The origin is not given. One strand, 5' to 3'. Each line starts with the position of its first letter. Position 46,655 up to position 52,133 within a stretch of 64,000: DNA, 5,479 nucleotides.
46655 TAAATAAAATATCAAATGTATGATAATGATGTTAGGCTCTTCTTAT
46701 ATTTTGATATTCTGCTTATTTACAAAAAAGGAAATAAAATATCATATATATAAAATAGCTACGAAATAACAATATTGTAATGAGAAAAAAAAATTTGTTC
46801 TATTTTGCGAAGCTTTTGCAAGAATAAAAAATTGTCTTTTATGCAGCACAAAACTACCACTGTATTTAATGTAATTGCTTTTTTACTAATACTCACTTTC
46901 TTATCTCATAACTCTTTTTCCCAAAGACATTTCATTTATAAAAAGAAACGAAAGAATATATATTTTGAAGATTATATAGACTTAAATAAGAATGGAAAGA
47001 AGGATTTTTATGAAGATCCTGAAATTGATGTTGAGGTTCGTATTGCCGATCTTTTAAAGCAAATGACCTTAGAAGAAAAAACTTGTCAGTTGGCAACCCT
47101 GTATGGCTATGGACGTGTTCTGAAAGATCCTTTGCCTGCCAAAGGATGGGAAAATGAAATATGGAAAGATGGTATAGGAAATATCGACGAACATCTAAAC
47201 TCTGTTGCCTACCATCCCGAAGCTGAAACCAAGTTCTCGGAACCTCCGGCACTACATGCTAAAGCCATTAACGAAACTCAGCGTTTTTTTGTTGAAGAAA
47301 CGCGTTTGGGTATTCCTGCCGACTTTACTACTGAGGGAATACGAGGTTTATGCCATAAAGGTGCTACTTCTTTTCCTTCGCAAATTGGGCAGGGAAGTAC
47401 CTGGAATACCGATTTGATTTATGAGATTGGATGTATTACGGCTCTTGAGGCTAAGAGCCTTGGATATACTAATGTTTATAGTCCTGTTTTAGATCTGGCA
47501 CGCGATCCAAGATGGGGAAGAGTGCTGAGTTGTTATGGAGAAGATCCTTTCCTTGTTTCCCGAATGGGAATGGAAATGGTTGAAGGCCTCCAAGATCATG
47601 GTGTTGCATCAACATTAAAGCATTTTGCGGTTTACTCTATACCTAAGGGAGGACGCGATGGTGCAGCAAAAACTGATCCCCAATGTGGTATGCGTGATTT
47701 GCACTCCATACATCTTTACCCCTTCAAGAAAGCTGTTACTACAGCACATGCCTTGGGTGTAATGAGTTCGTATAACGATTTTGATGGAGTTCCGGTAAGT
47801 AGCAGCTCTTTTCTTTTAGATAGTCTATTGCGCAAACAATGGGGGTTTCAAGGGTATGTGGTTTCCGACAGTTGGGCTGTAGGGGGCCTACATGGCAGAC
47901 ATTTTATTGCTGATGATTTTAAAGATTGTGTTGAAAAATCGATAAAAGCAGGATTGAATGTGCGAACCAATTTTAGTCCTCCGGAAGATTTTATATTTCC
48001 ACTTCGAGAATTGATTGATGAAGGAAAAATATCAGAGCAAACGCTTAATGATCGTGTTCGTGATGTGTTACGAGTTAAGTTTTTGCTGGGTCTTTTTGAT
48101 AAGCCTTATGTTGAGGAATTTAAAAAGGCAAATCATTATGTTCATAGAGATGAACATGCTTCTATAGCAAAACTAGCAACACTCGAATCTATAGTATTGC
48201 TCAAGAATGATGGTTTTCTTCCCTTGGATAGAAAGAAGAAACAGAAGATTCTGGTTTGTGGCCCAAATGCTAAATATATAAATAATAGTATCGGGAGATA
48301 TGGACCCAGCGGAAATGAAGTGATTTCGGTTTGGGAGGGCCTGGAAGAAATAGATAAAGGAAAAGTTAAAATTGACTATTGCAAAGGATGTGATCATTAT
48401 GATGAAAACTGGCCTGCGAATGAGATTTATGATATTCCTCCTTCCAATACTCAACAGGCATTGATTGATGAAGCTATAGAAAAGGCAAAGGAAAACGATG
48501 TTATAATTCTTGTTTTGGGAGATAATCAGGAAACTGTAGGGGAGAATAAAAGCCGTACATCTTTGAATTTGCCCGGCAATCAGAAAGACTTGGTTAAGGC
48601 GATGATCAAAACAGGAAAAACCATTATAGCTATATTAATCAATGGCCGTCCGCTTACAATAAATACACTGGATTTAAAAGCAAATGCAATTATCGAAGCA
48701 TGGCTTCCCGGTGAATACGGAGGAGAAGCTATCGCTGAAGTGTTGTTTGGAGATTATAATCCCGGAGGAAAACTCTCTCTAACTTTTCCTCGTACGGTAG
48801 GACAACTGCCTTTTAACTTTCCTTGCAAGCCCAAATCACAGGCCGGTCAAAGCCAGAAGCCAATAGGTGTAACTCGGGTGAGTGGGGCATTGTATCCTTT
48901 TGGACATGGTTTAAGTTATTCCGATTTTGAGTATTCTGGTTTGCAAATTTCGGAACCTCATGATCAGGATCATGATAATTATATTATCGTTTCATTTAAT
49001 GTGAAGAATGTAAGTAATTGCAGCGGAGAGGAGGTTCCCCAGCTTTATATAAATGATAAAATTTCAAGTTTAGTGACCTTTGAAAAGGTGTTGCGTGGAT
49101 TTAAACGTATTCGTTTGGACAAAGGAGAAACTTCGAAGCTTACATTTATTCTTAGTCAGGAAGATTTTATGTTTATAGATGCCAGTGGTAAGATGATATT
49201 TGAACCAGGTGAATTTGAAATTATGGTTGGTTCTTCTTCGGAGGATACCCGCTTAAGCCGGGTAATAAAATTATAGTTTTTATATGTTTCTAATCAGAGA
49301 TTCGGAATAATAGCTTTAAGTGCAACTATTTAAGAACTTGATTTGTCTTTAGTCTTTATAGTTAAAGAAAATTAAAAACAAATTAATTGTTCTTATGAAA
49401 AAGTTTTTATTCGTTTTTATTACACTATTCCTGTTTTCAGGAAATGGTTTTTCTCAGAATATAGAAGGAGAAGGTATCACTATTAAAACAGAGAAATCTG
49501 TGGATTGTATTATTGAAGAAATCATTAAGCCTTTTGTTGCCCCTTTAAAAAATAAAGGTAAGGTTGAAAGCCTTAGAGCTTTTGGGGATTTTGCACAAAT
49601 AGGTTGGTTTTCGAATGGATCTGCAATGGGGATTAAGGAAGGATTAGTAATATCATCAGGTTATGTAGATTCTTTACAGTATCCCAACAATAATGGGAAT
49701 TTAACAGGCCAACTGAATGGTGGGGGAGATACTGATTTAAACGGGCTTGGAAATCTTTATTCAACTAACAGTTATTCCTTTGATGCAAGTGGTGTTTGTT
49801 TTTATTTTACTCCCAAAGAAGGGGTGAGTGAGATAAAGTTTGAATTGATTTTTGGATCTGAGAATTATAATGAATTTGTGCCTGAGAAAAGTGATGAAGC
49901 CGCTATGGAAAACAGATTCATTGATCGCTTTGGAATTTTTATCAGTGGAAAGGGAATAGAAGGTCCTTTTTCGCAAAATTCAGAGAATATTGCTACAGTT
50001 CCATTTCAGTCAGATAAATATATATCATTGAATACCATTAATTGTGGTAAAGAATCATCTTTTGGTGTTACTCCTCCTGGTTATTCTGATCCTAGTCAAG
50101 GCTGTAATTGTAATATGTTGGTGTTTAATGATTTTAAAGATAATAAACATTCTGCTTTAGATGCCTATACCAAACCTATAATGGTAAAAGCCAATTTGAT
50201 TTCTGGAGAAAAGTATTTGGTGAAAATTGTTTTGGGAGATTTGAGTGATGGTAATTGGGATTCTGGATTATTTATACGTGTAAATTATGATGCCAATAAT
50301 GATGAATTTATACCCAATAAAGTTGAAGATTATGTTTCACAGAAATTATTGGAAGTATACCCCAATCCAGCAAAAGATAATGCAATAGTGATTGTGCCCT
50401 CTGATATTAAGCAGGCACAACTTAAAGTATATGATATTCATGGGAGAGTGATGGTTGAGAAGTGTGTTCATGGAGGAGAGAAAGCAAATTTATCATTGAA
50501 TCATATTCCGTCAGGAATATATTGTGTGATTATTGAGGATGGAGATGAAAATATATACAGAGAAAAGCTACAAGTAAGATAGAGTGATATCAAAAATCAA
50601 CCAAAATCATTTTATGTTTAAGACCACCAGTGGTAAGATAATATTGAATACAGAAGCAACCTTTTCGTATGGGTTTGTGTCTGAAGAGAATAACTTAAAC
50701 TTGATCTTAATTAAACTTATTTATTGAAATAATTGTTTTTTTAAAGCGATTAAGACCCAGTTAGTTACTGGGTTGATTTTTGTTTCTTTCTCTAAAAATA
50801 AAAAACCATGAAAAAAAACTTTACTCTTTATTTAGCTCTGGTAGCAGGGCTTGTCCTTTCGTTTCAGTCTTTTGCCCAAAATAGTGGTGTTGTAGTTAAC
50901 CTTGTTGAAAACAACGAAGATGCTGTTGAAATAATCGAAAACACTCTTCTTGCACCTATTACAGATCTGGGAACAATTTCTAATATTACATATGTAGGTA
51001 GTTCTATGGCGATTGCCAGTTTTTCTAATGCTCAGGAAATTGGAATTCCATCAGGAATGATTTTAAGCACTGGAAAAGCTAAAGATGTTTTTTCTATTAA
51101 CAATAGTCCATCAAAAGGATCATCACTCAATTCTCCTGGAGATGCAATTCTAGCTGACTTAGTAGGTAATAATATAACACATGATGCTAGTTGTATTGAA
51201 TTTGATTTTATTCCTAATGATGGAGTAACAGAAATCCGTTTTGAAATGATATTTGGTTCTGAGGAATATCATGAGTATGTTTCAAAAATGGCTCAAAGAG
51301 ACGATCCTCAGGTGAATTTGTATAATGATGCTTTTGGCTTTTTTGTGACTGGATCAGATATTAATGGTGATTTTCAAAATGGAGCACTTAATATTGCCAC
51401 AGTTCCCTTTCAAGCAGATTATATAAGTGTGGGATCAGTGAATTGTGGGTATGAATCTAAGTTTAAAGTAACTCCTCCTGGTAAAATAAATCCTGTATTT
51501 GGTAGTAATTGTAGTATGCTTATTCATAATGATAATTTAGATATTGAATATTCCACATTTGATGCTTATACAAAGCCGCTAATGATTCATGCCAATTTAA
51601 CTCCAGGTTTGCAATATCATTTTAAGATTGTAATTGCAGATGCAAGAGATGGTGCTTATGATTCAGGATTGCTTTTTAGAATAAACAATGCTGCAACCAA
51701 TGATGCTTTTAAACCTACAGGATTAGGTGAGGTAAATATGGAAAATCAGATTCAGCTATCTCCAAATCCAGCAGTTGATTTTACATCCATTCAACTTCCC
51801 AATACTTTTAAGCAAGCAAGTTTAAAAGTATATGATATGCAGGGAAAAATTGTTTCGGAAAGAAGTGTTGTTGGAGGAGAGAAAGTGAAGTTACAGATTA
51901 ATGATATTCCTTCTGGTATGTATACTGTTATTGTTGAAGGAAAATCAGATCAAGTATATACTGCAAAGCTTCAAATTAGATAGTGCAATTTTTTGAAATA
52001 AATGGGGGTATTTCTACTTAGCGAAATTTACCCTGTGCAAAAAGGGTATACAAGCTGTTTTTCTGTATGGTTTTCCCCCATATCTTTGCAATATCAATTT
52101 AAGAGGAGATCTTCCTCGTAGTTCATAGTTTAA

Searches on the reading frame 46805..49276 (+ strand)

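Call 8: search_protein_families(library=pfam, proteins=[window:46805-49276:+], max_evalue=0.001)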
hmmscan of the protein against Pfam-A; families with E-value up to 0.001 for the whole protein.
window:46805-49276:+ (823 aa): 3 families
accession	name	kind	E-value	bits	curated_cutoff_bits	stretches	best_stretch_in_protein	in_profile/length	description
PF00933.27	Glyco_hydro_3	-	1.8e-60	205.4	27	1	150-424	43-316/316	Glycosyl hydrolase family 3 N terminal domain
PF01915.27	Glyco_hydro_3_C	-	1.5e-52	178.9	31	1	463-705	1-200/200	Glycosyl hydrolase family 3 C-terminal domain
PF14310.12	Fn3-like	-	4.3e-19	68.9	25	1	743-812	1-71/71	Fibronectin type III-like domain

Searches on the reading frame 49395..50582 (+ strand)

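Call 8: search_protein_families(library=pfam, proteins=[window:49395-50582:+], max_evalue=0.001)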
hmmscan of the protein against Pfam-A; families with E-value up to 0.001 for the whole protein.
window:49395-50582:+ (395 aa): 1 family
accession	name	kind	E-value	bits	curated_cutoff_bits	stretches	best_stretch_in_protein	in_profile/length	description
PF18962.6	Por_Secre_tail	-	5.8e-12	46.2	27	1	321-393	1-74/75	Secretion system C-terminal sorting domain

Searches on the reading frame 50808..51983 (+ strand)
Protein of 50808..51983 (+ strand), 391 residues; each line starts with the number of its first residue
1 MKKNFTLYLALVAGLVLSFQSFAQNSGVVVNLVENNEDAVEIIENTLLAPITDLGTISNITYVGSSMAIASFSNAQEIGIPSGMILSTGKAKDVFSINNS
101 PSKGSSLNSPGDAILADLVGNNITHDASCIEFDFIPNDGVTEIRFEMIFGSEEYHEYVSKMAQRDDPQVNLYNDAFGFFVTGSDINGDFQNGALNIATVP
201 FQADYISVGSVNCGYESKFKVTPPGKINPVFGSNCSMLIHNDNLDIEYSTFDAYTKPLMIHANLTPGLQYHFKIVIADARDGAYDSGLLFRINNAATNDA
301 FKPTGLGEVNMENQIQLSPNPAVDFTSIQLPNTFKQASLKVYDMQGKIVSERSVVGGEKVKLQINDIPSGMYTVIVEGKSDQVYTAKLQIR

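Call 8: search_protein_families(library=pfam, proteins=[window:50808-51983:+], max_evalue=0.001)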
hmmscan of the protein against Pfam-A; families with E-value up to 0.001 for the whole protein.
window:50808-51983:+ (391 aa): 2 families
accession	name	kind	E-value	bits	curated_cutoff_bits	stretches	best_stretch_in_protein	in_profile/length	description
PF18962.6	Por_Secre_tail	-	3.3e-11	43.8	27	1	319-389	3-74/75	Secretion system C-terminal sorting domain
PF11589.14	DUF3244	-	0.00071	20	25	0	327-382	32-89/96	Domain of unknown function (DUF3244)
